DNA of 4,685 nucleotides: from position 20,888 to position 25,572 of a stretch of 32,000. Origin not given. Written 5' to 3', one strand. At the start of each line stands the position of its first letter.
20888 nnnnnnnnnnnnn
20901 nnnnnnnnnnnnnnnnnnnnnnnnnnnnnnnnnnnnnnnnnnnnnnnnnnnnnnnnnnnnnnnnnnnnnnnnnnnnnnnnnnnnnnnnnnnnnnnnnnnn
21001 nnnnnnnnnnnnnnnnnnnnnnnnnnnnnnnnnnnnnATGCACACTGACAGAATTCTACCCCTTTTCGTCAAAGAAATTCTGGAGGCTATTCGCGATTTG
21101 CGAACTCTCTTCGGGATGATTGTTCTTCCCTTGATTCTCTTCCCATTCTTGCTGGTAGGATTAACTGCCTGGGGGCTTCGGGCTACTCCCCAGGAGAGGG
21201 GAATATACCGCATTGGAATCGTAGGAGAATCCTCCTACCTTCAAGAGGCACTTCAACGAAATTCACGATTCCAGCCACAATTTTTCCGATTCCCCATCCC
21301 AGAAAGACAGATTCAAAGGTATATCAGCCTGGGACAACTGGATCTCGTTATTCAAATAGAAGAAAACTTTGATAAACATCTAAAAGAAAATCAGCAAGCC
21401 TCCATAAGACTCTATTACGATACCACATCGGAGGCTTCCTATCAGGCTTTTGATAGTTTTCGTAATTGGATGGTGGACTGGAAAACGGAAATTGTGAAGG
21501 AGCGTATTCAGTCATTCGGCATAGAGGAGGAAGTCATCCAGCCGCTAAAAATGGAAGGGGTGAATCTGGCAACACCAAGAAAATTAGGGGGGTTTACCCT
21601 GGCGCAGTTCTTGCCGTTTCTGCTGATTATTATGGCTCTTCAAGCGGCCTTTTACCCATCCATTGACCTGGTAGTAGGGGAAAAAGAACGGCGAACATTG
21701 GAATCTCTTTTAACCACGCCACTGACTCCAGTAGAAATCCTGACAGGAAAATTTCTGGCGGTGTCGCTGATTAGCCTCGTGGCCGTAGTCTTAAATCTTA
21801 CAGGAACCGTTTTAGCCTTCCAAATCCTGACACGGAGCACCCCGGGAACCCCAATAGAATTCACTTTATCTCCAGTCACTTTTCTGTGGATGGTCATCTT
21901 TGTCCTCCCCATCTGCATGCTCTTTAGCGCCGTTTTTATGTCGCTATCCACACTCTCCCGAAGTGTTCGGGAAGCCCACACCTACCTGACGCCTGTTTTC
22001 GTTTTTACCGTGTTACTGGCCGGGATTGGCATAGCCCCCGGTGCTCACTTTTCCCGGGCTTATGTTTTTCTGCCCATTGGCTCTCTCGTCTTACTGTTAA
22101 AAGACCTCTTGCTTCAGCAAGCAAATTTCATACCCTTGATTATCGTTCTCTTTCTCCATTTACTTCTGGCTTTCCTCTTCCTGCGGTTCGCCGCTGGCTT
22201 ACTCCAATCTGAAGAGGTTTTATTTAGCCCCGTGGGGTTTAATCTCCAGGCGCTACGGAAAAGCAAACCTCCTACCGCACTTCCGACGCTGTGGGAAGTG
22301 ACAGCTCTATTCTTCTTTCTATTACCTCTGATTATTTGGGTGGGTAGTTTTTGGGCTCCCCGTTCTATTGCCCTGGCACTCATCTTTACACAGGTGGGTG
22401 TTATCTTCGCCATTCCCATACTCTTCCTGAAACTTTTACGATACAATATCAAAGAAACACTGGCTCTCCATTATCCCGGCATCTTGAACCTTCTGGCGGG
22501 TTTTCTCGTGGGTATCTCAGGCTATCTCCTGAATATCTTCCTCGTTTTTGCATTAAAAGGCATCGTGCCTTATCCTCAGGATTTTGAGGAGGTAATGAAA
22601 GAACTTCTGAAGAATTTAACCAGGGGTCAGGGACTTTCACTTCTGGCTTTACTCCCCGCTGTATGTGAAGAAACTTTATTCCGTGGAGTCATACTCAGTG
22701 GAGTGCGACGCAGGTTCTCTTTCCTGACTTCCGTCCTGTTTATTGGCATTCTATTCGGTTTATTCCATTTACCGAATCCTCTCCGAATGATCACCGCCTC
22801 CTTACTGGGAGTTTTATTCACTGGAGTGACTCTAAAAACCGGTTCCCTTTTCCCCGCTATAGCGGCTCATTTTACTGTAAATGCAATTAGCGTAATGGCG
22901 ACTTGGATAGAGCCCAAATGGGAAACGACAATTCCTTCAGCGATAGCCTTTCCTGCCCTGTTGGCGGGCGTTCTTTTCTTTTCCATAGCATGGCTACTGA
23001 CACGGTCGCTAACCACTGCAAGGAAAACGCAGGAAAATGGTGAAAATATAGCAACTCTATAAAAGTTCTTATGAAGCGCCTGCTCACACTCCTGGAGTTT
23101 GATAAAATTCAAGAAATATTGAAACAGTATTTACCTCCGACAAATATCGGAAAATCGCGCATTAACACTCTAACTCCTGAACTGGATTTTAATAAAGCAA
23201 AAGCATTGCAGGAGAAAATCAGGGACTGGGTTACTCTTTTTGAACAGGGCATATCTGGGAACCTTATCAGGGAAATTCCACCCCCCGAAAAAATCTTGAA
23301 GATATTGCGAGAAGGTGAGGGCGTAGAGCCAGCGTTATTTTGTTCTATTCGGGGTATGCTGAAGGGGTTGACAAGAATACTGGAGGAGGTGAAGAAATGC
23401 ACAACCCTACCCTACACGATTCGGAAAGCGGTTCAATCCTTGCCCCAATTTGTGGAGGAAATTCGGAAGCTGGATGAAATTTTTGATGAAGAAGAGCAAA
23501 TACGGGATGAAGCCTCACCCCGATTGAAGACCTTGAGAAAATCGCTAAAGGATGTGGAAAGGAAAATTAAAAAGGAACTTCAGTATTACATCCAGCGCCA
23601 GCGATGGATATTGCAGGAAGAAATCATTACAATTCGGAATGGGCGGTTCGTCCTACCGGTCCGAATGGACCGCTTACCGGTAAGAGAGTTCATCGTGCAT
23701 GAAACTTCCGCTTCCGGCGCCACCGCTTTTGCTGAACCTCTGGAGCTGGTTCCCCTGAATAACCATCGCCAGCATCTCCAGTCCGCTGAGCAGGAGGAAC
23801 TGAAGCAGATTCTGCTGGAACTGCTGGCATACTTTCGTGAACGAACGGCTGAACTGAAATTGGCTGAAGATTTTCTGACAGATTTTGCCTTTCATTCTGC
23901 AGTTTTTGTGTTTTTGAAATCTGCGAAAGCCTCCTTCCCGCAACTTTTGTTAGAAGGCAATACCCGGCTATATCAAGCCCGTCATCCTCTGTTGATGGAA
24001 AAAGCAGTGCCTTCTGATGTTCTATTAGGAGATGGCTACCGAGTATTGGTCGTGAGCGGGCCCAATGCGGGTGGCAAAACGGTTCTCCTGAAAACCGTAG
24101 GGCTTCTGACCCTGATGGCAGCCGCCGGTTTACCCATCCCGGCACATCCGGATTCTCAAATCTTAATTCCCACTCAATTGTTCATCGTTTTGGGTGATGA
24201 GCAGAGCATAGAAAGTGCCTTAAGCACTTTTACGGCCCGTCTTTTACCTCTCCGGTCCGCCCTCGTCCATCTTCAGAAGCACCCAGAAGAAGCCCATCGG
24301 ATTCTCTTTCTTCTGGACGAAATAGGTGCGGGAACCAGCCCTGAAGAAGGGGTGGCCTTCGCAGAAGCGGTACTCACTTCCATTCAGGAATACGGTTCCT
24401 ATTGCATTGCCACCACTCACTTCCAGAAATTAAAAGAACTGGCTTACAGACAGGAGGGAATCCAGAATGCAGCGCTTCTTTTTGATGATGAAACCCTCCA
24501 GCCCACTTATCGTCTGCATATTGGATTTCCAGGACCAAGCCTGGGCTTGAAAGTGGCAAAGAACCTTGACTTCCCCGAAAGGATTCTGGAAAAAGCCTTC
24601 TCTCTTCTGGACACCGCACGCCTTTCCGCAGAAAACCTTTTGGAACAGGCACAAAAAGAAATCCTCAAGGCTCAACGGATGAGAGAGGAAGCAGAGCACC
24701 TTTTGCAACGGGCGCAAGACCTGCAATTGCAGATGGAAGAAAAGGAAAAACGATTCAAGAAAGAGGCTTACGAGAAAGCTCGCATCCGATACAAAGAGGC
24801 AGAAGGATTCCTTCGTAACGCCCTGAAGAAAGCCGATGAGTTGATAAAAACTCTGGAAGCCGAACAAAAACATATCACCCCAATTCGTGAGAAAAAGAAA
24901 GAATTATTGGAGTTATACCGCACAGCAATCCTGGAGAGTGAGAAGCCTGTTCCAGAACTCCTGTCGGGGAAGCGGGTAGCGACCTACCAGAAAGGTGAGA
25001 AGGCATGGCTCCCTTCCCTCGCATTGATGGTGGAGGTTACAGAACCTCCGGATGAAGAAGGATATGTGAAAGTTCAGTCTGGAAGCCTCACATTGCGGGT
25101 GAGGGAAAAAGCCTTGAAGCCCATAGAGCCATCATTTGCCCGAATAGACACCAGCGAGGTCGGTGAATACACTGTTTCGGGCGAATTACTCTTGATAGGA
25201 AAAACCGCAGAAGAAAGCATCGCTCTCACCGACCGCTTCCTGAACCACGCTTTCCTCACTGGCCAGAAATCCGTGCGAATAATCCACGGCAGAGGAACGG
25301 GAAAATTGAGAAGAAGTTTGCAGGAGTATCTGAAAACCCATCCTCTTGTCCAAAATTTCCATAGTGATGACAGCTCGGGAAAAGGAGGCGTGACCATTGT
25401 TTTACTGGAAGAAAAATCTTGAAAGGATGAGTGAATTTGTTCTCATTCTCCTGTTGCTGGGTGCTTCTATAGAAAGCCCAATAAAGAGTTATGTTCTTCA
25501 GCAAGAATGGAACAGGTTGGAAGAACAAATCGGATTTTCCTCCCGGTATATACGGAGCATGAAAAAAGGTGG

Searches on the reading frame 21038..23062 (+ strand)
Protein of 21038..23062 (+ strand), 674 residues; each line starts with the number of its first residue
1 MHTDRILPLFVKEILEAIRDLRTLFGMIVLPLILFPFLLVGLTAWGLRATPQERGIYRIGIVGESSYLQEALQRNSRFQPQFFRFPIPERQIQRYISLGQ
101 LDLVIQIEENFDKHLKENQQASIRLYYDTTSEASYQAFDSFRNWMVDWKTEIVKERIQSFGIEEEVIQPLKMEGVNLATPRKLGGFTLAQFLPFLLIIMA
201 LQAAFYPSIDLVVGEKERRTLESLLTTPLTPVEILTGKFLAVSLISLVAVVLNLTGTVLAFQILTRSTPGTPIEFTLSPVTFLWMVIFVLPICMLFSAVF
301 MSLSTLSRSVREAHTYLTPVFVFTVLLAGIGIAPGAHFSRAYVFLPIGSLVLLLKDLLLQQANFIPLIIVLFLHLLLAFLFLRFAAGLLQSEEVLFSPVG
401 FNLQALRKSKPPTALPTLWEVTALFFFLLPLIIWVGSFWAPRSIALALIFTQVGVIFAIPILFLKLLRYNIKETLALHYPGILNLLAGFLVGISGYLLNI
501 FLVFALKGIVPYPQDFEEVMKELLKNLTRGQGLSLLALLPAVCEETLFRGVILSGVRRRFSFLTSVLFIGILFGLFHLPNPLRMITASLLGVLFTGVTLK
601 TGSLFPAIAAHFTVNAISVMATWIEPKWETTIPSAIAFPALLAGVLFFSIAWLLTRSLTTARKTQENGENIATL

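Call 4: search_protein_families(library=pfam, proteins=[window:21038-23062:+])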
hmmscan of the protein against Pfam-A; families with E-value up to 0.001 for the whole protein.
window:21038-23062:+ (674 aa): 5 families
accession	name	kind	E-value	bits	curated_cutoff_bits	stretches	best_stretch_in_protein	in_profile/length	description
PF12698.13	ABC2_membrane_3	-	3.4e-27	95.9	31.6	1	33-381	8-344/347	ABC-2 family transporter protein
PF02517.21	Rce1-like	-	6e-20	71.8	22.4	1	535-617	10-93/93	Type II CAAX prenyl endopeptidase Rce1-like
PF12679.13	ABC2_membrane_2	-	2e-16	60.6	27.2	1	9-363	3-247/283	ABC-2 family transporter protein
PF01061.29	ABC2_membrane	-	8.8e-10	38.9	26.9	1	190-333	47-182/211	ABC-2 type transporter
PF12730.13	ABC2_membrane_4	-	0.00078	19.9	27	1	208-300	68-162/179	ABC-2 family transporter protein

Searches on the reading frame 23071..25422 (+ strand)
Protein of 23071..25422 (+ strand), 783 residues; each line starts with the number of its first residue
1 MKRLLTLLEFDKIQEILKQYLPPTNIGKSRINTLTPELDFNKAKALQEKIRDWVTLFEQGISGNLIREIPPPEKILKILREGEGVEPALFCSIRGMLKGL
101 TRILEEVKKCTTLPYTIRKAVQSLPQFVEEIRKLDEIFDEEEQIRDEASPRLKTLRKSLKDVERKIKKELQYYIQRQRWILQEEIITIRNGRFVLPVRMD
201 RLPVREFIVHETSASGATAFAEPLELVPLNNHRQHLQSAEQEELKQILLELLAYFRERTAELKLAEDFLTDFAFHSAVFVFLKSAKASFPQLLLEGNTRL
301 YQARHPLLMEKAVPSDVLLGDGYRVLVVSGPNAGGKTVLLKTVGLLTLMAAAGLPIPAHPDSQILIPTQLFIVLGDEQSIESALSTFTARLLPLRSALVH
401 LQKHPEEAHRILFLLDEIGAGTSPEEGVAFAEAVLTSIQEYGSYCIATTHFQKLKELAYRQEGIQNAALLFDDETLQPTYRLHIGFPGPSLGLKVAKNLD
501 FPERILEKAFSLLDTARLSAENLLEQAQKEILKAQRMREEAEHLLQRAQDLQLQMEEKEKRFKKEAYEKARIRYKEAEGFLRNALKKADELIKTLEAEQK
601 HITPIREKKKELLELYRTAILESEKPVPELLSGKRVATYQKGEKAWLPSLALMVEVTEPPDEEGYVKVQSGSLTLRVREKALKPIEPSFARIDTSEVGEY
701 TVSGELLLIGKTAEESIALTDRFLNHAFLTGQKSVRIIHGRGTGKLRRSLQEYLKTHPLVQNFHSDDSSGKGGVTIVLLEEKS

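Call 74: search_protein_families(library=pfam, proteins=[window:23071-25422:+], max_evalue=0.00001)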
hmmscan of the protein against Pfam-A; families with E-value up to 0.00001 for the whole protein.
window:23071-25422:+ (783 aa): 2 families
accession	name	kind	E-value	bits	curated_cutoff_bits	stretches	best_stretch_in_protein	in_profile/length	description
PF00488.27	MutS_V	-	5.3e-27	95.4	30.2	1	327-513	2-184/188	MutS domain V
PF01713.27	Smr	-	1.4e-18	67.2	25.7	1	708-779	3-76/77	Smr domain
